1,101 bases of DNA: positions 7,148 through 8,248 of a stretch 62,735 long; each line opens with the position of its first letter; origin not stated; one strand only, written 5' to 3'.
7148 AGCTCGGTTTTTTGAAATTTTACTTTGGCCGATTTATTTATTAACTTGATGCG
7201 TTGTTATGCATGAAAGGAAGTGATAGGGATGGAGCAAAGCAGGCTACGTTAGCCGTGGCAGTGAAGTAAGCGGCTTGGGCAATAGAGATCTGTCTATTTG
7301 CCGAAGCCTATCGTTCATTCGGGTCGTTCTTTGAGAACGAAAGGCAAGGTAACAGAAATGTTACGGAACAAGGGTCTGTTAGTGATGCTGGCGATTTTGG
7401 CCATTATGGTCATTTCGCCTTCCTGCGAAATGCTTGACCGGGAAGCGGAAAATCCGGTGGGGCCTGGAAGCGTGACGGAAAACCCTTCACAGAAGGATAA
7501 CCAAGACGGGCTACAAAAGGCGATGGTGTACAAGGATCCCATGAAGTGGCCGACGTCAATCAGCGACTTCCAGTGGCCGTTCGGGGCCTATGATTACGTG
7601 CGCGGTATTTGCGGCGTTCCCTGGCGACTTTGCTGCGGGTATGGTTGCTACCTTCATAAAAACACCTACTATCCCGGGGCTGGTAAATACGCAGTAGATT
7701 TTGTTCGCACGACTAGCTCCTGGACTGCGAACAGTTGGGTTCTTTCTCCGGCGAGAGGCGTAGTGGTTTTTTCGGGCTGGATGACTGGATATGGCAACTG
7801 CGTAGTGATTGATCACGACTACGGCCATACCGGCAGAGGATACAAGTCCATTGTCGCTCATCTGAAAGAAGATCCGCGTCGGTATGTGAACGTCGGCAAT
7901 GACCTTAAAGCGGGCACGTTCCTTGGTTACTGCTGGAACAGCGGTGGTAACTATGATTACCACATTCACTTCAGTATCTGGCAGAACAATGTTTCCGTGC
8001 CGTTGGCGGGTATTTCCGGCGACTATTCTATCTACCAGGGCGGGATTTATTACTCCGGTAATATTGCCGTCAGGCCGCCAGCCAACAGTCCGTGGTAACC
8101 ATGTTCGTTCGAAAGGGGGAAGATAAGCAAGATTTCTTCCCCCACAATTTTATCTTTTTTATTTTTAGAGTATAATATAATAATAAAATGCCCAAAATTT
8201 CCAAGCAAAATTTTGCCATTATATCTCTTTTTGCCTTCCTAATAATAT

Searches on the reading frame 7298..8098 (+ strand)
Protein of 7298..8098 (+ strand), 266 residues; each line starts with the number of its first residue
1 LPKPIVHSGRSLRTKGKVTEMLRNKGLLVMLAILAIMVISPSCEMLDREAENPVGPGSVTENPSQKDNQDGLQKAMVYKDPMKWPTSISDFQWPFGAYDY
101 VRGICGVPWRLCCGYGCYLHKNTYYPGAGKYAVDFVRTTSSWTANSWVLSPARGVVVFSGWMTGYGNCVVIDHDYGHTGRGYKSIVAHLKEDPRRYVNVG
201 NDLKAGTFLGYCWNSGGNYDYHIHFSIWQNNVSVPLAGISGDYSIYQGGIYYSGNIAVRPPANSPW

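Call 101: search_protein_families(library=pfam, max_evalue=0.001, proteins=[window:7298-8098:+])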
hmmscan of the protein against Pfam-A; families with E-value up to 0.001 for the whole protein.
window:7298-8098:+ (266 aa): 1 family
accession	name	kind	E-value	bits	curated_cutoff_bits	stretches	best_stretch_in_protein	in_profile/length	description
PF01551.29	Peptidase_M23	-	1.2e-15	57.9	28.7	1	144-234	12-94/96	Peptidase family M23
